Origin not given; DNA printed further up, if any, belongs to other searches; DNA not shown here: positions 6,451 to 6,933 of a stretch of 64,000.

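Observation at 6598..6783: Phage-encoded ribosomal protein bS21 candidate whose stop codon lies inside a bidirectional terminator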

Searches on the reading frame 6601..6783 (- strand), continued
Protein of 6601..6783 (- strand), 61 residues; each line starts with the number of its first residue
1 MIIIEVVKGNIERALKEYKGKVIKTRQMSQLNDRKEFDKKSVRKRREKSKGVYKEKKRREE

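Call 21: search_solved_structures(query=window:6601-6783:-, max_evalue=1, show_alignments=5)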
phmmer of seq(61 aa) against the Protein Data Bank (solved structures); distinct sequences matched with E-value up to 1: 6.
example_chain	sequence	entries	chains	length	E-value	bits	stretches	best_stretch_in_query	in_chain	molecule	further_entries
9i5v_9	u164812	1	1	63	1.2e-07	34.8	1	1-56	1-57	Small ribosomal subunit protein bS21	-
7jil_z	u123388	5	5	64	4.5e-06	29.9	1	1-55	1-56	30S ribosomal protein S21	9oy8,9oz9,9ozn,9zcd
5myj_AU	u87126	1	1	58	0.042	17.6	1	10-57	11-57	30S ribosomal protein S21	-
7qv1_b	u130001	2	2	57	0.058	17.1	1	10-56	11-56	30S ribosomal protein S21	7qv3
6fxc_Au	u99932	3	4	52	0.32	14.8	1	10-52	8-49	30S ribosomal protein S21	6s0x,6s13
5nd8_u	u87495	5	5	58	0.64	13.9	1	10-56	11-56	30S ribosomal protein S21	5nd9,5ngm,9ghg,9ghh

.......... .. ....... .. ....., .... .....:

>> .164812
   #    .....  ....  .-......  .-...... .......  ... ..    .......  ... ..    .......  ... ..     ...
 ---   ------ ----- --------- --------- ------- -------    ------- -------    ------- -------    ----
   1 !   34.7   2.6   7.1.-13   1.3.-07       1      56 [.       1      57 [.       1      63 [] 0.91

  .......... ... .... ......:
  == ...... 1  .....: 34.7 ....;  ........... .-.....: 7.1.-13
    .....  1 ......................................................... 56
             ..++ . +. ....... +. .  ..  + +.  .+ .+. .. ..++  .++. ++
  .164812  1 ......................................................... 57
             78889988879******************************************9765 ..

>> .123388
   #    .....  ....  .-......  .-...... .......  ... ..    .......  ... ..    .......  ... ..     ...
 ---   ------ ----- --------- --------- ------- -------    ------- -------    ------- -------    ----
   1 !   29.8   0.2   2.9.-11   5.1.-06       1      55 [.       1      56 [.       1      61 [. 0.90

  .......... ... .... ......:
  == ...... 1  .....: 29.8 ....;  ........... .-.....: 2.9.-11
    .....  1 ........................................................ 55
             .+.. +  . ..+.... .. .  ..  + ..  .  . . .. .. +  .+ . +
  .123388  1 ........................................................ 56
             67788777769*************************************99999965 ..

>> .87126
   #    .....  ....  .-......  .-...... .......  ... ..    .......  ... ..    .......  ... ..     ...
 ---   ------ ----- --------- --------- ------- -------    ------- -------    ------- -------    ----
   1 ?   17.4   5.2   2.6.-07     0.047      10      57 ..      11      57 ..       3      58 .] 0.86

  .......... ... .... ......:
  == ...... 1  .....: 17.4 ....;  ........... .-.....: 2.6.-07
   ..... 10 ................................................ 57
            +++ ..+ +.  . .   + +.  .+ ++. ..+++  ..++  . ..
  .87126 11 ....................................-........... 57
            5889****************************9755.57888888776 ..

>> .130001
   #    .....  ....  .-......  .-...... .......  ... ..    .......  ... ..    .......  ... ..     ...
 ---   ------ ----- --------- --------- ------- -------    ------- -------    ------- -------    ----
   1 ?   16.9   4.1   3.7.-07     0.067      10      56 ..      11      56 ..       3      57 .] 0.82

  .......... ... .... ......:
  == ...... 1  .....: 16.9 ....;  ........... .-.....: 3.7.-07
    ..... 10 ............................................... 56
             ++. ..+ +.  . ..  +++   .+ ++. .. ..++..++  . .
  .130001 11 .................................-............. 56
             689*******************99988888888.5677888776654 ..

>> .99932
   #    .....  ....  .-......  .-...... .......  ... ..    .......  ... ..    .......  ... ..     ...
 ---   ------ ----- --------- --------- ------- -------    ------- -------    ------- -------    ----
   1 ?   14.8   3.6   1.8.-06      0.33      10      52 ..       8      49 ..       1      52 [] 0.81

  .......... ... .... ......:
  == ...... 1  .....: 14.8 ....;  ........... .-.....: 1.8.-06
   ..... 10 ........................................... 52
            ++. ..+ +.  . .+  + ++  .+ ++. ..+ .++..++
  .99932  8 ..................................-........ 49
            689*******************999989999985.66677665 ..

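Call 30: find_related_loci(query=A1, collection=genome_contigs, flank=3000)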
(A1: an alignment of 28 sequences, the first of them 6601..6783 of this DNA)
Query A1 (61 aa) in genome_contigs; peptide patterns used: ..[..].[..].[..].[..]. (x = any residue, [..] = any of these).
149 stretches matched a pattern; 1 encode a relative of the query (tblastn E <= 1e-3); 1 distinct loci.
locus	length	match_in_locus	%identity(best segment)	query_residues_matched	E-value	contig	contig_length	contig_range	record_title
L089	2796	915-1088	59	1-57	8e-14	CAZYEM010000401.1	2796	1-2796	MAG TPA_asm: uncultured Bacteroides sp. isolate SRP272421_co2_596 genome assembly, contig: NODE_161599_length_2796_cov_5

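Call 46: find_encoding_contigs(protein=P0010, flank=10000, max_places=3)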
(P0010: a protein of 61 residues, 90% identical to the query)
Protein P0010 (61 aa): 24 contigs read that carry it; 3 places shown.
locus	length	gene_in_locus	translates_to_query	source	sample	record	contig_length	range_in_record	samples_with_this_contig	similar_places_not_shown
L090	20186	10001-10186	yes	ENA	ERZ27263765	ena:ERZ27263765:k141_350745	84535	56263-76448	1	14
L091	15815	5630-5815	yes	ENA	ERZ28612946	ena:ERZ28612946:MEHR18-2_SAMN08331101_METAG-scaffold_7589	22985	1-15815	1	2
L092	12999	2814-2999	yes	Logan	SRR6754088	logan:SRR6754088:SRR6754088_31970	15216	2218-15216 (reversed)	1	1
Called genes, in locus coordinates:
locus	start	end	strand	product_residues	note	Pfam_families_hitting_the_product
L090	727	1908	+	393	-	-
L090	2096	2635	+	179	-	-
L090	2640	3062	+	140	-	-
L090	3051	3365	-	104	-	-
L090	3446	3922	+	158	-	PF19474:DUF6011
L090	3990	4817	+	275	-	-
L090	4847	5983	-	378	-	-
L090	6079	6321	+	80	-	-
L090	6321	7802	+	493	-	PF26128:Gad2 (weak)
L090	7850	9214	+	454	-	-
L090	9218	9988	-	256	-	PF22945:LEM-3_GIY-YIG, PF07460:NUMOD3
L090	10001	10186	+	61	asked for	PF01165:Ribosomal_S21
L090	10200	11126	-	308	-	-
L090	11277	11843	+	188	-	-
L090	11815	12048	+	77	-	-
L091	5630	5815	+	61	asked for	PF01165:Ribosomal_S21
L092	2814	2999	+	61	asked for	PF01165:Ribosomal_S21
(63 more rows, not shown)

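Call 48: find_related_loci(query=A1, collection=metagenome_contigs, flank=2500)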
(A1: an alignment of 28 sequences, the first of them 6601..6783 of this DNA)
Query A1 (61 aa) in metagenome_contigs; peptide patterns used: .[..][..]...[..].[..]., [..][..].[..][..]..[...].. (x = any residue, [..] = any of these).
600 stretches matched a pattern (row limit reached: there are more); 373 encode a relative of the query (tblastn E <= 1e-3); the best 80 are kept; 80 distinct loci.
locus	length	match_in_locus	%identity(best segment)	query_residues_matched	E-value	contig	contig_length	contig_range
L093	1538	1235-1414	70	1-60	6e-22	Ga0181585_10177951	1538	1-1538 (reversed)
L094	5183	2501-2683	69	1-61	2e-21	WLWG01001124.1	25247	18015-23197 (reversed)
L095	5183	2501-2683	69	1-61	2e-21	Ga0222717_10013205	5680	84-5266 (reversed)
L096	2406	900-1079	68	1-60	3e-21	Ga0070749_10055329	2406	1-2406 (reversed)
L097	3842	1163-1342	70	1-60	3e-21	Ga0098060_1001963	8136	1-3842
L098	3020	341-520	68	1-60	3e-20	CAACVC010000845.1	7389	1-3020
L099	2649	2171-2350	63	1-60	3e-20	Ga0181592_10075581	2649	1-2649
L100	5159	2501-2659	68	9-61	8e-20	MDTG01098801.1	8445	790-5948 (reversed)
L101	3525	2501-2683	66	1-61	1e-19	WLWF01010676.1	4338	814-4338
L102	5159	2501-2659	66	1-53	4e-19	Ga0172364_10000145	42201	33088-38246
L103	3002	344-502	72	9-61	3e-19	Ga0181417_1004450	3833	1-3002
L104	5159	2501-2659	72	9-61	3e-19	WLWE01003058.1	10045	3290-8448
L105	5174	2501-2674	66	1-58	6e-19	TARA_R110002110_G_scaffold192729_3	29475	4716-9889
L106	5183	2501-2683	66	1-61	2e-18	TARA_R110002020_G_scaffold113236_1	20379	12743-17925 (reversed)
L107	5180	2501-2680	63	1-60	6e-18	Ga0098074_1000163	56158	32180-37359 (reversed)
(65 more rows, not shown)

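Call 63: predict_structure(alignment_id=A1)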
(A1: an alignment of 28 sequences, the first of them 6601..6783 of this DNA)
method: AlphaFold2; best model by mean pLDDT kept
length: 61 residues; sequences in the alignment: 28
mean_pLDDT: 71.1   pTM: 0.36
mean pLDDT of the five models: 71.1, 70.5, 66.2, 64.6, 61.4
residues with pLDDT >= 90: 0; 70-90: 40; 50-70: 19; < 50: 2
segments of 3 or more residues with pLDDT < 50: none
pLDDT, mean of each block of 10 residues (from residue 1): 73 82 76 65 76 57 41
secondary structure, 60 per line:
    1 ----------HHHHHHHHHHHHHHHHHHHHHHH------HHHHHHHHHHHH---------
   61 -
elements in order: H11-33 H40-51

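Call 65: fold_search(model_id=the predicted structure, library=pdb)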
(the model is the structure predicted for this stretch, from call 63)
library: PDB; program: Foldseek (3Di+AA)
matches with E <= 10: 9; with E <= 0.001: 0
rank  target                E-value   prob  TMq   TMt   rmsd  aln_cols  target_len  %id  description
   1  8rd8_NV               1.1e+00  0.18  0.35  0.37   6.5        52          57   19  Cryo-EM structure of P. urativorans 70S ribosome in complex with hibernation factors Balon and RaiA (structure 1). (released 2024-02-21)
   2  8a22_Bt               2.1e+00  0.07  0.28  0.24   6.7        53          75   32  Structure of the mitochondrial ribosome from Polytomella magna (released 2022-11-16)
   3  3j9m_AQ               3.1e+00  0.13  0.38  0.28   7.3        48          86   21  Structure of the human mitochondrial ribosome (class 1) (released 2015-04-15)
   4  6rw4_Q                4.4e+00  0.10  0.36  0.26   7.2        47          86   21  Structure of human mitochondrial 28S ribosome in complex with mitochondrial IF3 (released 2020-06-03)
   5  9ojm_Q                4.4e+00  0.10  0.36  0.26   7.1        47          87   21  Human mitochondrial 28S PIC with tRNA and mtIF2 (released 2026-03-18)
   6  7m4u_u                4.4e+00  0.09  0.38  0.37   6.4        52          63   17  A. baumannii Ribosome-Eravacycline complex: 30S (released 2021-05-19)
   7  6zsb_AQ               6.6e+00  0.08  0.38  0.27   7.5        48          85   21  Human mitochondrial ribosome in complex with mRNA and P-site tRNA (released 2020-09-16)
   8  9evs_S                7.8e+00  0.06  0.39  0.33   7.3        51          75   18  Structure of the flowering plant mitoribosome with P-site tRNA (released 2025-09-03)
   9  7boi_U                7.8e+00  0.06  0.37  0.35   6.4        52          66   21  Bacterial 30S ribosomal subunit assembly complex state F (multibody refinement for body domain of 30S ribosome) (released 2021-07-07)

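Call 74: search_solved_structures(query=A1, max_evalue=0.01)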
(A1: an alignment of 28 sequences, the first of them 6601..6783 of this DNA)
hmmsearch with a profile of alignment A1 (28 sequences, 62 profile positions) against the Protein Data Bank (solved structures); distinct sequences matched with E-value up to 0.01: 4.
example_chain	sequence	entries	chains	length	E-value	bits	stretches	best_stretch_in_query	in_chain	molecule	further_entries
9i5v_9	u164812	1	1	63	3e-15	59.1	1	1-61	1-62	Small ribosomal subunit protein bS21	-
7jil_z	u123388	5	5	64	1.5e-13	53.7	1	1-58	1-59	30S ribosomal protein S21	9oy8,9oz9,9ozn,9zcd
7qv1_b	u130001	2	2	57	0.0038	20.3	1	5-56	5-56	30S ribosomal protein S21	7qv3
5myj_AU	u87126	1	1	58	0.0055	19.8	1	8-57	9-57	30S ribosomal protein S21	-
